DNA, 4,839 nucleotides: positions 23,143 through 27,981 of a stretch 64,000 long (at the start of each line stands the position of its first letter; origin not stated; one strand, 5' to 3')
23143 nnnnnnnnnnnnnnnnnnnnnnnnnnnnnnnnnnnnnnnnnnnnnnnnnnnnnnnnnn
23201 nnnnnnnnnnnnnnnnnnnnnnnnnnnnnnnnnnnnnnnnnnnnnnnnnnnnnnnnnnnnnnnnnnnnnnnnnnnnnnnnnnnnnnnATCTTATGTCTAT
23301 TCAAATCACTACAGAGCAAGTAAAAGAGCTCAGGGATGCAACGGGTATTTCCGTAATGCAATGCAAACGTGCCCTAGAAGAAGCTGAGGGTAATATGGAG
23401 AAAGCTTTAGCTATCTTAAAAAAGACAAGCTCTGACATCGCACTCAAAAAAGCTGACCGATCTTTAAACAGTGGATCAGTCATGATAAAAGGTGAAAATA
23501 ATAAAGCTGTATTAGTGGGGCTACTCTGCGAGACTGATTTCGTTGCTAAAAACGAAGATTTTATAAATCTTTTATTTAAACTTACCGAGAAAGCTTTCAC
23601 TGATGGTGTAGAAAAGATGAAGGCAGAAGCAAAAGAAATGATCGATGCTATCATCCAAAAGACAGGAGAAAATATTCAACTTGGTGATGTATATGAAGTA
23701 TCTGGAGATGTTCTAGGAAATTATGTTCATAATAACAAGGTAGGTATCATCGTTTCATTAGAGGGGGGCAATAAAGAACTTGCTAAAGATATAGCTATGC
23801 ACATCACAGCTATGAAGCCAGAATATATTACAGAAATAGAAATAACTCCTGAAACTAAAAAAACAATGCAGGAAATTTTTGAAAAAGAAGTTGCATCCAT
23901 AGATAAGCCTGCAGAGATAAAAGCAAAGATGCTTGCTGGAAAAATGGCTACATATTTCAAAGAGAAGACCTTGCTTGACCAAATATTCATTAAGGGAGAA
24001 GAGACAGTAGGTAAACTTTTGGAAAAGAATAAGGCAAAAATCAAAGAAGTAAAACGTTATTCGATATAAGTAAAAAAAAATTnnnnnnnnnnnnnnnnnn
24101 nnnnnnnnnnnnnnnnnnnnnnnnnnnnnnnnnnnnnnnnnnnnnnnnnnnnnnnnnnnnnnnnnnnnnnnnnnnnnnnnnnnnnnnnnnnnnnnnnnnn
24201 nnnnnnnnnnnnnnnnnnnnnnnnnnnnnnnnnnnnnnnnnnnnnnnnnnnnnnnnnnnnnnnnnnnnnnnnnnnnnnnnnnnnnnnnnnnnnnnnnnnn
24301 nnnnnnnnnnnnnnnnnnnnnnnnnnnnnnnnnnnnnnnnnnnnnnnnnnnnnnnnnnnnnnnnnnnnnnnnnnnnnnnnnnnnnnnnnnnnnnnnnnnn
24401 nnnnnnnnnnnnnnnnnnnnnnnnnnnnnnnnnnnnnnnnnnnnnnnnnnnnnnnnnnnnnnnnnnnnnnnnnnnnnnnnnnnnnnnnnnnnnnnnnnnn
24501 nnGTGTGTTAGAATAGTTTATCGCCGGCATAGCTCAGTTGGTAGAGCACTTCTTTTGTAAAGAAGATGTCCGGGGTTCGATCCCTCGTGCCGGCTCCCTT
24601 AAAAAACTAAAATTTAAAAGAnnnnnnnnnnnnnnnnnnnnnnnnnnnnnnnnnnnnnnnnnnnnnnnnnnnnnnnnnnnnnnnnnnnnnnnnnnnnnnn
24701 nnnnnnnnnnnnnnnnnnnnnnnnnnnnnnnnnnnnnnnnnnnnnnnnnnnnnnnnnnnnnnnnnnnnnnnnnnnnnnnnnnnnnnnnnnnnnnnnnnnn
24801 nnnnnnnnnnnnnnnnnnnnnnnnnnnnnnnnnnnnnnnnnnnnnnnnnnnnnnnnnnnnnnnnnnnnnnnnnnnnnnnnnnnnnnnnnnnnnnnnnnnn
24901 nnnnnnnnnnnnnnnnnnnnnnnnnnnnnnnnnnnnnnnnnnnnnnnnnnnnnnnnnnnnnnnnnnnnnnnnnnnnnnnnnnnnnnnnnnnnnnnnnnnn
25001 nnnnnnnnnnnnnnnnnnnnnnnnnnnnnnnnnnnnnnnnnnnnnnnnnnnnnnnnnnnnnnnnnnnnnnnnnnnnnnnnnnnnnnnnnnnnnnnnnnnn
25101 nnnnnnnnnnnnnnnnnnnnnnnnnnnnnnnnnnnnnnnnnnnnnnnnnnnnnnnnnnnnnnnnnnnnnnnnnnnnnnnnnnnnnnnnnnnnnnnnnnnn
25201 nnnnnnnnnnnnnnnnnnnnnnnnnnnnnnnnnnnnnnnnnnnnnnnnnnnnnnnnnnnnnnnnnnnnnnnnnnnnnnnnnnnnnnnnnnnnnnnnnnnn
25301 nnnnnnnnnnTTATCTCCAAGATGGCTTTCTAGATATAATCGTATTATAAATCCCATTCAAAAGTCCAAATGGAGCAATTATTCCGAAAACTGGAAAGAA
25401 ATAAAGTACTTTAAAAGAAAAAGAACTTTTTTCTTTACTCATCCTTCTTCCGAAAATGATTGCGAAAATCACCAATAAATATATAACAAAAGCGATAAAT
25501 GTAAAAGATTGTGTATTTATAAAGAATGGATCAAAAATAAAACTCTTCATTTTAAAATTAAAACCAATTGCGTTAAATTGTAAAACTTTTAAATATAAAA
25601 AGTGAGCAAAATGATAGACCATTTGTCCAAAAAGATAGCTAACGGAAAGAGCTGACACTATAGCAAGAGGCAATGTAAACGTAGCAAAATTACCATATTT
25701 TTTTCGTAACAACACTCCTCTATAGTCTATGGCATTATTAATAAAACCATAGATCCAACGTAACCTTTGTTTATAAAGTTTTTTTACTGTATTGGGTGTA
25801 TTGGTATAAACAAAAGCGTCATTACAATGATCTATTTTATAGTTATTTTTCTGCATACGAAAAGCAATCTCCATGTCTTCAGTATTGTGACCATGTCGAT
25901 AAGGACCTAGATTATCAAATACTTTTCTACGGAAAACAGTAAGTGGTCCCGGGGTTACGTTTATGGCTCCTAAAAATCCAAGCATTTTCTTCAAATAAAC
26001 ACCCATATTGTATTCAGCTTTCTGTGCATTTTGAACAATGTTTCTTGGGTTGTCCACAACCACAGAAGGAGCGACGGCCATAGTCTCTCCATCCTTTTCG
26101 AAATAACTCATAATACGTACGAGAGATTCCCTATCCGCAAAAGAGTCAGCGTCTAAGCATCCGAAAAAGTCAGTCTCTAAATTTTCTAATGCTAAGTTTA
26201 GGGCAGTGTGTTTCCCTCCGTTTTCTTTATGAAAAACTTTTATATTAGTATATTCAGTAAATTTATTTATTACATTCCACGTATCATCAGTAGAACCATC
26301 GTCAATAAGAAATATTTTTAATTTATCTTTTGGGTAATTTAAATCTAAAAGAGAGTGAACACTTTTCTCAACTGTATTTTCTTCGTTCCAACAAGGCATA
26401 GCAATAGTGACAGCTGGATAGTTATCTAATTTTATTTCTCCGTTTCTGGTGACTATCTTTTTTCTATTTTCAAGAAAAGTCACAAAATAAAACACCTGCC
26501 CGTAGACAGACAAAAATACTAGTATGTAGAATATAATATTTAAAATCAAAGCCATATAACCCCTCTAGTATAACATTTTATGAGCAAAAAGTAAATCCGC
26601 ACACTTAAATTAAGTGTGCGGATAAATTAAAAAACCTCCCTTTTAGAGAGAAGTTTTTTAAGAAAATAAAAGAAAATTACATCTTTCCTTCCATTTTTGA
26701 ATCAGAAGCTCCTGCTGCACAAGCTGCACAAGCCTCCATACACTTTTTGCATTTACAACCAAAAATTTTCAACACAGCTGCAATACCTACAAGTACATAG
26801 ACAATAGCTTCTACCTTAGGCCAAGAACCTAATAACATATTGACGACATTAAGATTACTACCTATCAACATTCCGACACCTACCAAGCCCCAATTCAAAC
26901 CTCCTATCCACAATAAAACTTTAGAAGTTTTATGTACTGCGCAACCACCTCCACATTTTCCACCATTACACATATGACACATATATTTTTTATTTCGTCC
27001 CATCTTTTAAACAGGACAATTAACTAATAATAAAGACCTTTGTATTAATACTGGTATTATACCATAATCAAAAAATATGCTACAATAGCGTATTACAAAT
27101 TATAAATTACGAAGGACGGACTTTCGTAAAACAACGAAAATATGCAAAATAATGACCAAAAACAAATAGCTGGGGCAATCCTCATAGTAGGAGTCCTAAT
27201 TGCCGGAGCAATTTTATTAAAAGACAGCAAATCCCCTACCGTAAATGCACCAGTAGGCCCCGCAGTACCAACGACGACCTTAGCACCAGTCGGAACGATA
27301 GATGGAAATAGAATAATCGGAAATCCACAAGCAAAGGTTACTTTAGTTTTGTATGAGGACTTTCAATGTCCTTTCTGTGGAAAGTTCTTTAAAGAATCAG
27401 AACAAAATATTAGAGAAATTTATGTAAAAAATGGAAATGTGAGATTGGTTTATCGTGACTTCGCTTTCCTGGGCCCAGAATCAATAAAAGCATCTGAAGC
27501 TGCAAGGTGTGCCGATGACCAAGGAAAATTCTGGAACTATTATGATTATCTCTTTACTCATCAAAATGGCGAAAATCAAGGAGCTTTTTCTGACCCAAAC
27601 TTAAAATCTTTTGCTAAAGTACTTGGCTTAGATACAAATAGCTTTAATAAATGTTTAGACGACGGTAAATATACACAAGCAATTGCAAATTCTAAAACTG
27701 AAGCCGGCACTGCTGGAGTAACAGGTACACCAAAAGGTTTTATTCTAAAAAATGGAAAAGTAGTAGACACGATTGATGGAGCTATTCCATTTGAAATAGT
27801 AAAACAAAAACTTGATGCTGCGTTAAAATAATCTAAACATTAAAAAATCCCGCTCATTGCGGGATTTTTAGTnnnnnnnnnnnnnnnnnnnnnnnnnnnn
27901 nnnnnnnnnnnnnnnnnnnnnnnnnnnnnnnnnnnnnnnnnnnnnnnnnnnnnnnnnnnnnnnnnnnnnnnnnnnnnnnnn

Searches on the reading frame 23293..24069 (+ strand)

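Call 62: search_protein_families(library=pfam, proteins=[window:23293-24069:+], max_evalue=0.001)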
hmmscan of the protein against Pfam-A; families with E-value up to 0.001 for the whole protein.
window:23293-24069:+ (258 aa): 3 families
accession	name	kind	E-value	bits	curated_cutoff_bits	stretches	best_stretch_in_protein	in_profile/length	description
PF00889.24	EF_TS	-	4e-46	157.6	27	1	72-257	1-201/204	Elongation factor TS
PF22566.2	UBA_8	-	5.5e-05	23.2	26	1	11-40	8-37/46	UBA-like domain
PF25025.1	EF-Ts_N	-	7.3e-05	23.1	33.2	1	5-44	12-52/60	Elongation factor Ts, mitochondrial, N-terminal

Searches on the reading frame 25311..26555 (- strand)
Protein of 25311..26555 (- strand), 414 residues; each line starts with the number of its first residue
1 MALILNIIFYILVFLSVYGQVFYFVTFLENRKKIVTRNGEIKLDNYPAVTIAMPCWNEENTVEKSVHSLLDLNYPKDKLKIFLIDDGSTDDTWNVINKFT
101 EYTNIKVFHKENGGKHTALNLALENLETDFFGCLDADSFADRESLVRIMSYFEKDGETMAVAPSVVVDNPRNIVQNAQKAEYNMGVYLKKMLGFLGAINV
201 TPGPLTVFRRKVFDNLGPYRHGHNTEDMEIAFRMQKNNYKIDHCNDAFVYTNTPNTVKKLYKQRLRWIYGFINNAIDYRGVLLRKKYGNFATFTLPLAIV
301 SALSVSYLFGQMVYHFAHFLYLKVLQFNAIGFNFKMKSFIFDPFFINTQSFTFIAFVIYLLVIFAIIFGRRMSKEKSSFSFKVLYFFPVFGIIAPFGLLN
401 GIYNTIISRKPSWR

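Call 62: search_protein_families(library=pfam, proteins=[window:25311-26555:-], max_evalue=0.001)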
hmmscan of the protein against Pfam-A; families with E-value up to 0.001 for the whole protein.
window:25311-26555:- (414 aa): 6 families
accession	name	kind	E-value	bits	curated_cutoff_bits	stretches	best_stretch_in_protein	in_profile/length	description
PF00535.33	Glycos_transf_2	-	1.7e-29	103.3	23.3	1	50-216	1-167/168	Glycosyl transferase family 2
PF13641.12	Glyco_tranf_2_3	-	3.6e-26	93.1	27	1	47-270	1-230/230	Glycosyltransferase like family 2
PF13632.12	Glyco_trans_2_3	-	1.9e-25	90.3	27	1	133-321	4-183/198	Glycosyl transferase family group 2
PF13506.12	Glyco_transf_21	-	4.7e-08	33.1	21.7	1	115-267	18-172/174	Glycosyl transferase family 21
PF03142.21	Chitin_synth_2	-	1.1e-06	28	27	0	133-212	207-288/527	Chitin synthase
PF10111.15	Glyco_tranf_2_2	-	1.3e-06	28.5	27.3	1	53-256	4-221/276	Glycosyltransferase like family 2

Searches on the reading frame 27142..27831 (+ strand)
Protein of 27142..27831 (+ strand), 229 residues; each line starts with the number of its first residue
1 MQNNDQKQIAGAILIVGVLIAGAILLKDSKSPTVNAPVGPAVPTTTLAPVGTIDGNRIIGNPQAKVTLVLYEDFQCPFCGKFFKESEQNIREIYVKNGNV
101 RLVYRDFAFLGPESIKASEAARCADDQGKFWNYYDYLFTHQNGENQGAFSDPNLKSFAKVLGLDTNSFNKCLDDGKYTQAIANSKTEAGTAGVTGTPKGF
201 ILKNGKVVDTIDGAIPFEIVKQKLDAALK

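Call 62: search_protein_families(library=pfam, proteins=[window:27142-27831:+], max_evalue=0.001)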
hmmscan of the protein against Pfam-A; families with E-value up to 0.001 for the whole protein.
window:27142-27831:+ (229 aa): 3 families
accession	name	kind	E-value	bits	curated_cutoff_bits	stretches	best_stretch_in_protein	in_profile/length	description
PF13462.12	Thioredoxin_4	-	1.5e-32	113.6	23.2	1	55-209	4-151/165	Thioredoxin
PF01323.26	DSBA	-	3.5e-16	60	25.6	1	67-224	1-190/191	DSBA-like thioredoxin domain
PF13098.12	Thioredoxin_2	-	4.3e-09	37.1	27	1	63-224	4-104/104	Thioredoxin-like domain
